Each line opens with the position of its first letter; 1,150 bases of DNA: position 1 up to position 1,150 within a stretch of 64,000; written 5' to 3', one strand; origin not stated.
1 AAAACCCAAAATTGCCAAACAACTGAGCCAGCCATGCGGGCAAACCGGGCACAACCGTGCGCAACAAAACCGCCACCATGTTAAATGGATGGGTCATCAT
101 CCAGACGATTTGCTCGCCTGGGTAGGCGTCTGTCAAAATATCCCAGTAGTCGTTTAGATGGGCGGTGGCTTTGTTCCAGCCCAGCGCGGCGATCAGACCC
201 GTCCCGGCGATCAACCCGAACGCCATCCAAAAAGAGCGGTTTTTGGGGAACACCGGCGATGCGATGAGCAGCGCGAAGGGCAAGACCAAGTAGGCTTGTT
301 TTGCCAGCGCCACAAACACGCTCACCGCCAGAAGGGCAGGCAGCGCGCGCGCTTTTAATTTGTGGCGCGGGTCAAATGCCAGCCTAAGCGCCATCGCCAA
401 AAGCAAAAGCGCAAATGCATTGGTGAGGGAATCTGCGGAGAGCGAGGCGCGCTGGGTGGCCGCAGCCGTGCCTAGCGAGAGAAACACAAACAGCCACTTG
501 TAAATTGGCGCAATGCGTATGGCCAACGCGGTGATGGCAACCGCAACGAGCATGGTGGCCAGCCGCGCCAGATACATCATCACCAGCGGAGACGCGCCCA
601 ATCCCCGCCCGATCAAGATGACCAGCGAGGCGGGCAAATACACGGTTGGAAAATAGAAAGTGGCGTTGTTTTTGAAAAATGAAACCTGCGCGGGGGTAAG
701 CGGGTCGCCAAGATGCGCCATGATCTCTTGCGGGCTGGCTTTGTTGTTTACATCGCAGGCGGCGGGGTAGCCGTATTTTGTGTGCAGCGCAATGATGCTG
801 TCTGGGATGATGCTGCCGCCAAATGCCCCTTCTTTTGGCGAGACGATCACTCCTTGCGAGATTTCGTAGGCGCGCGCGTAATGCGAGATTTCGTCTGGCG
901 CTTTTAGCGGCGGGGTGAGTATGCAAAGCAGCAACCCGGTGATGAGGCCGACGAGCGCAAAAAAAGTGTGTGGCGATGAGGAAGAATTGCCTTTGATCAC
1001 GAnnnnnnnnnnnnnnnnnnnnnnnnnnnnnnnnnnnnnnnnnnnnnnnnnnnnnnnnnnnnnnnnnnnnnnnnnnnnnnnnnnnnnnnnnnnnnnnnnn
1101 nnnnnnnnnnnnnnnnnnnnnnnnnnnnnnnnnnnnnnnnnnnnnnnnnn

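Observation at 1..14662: Nine-gene co-directional envelope-glycan locus dominated by six large GT-C-like membrane proteins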

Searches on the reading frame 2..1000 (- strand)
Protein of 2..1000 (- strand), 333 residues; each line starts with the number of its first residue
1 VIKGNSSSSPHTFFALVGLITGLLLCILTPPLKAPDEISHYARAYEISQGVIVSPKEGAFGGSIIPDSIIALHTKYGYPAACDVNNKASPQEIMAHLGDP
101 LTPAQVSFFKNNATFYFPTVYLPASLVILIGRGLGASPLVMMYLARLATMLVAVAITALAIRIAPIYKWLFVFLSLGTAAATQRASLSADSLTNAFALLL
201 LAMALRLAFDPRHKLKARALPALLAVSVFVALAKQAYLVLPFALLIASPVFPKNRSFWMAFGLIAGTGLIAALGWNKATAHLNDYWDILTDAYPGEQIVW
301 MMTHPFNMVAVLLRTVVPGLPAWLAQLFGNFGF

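Call 6: search_protein_families(library=pfam, proteins=[window:2-1000:-], max_evalue=0.01)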
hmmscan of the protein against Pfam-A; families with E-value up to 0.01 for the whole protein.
window:2-1000:- (333 aa): 1 family
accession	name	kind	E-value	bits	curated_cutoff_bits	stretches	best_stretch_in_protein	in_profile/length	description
PF09913.15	DUF2142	-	1.1e-40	140.1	30.1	1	19-332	1-315/395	Predicted membrane protein (DUF2142)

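Call 7: search_protein_families(library=ncbifam, proteins=[window:2-1000:-], max_evalue=0.1)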
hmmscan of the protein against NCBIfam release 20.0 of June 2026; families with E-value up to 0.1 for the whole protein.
window:2-1000:- (333 aa): 1 family
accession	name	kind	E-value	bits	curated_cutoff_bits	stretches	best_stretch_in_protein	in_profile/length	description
NF051875.1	glycan_WsfD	subfamily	0.021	13.6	80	1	107-285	60-251/452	glycan biosynthesis hexose transferase WsfD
